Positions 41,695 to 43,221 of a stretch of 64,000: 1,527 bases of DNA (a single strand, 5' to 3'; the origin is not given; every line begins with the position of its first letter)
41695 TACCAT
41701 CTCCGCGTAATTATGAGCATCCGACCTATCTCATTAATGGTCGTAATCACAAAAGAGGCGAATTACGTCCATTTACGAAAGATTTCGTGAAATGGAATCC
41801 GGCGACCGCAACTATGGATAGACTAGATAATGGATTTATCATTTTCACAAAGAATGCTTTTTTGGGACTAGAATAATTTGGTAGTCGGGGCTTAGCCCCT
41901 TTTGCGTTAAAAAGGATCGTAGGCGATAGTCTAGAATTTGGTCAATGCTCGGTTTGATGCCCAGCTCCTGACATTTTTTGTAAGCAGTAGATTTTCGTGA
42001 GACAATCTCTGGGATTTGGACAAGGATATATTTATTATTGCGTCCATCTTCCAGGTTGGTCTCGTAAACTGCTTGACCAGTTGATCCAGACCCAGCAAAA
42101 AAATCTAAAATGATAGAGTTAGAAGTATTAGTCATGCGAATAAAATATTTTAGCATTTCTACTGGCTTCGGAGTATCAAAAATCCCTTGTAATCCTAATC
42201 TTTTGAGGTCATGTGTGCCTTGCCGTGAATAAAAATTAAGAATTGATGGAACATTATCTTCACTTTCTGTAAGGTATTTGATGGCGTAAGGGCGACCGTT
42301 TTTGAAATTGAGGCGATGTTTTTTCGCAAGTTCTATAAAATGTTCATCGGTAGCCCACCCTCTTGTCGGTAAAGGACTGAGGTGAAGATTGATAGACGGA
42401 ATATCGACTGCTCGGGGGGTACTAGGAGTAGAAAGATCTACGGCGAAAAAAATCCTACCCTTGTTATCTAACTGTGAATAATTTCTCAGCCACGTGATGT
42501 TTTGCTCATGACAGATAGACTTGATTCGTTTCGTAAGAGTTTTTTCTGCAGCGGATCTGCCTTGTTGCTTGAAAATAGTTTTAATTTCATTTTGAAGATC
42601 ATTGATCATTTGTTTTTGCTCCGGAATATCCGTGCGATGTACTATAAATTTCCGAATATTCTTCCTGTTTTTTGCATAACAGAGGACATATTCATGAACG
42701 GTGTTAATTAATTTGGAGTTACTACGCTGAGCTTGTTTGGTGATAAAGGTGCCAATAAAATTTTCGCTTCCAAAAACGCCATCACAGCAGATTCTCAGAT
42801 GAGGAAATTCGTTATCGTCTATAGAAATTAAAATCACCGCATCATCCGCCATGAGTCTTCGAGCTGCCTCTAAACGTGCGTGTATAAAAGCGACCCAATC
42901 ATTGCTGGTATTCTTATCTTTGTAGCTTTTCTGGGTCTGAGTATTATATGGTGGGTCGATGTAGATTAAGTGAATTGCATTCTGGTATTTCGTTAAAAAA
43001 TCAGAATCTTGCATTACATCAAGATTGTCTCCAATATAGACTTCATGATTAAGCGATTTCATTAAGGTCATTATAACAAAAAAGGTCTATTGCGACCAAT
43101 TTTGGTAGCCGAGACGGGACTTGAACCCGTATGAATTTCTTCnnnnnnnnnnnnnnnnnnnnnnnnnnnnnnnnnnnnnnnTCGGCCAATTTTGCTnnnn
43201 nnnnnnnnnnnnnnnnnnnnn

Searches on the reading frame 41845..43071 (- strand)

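Call 24: search_protein_families(library=pfam, proteins=[window:41845-43071:-], max_evalue=0.001)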
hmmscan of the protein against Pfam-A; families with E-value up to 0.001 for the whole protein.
window:41845-43071:- (408 aa): 3 families
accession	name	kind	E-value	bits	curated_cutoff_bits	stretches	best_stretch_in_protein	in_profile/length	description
PF01555.25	N6_N4_Mtase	-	1.3e-37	130.4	26.7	1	33-340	1-204/221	DNA methylase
PF02086.21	MethyltransfD12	-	3.5e-05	24.1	22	1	18-69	161-212/253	D12 class N6 adenine-specific DNA methyltransferase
PF03602.21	Cons_hypoth95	-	0.00032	20.8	24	0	24-48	105-130/182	Conserved hypothetical protein 95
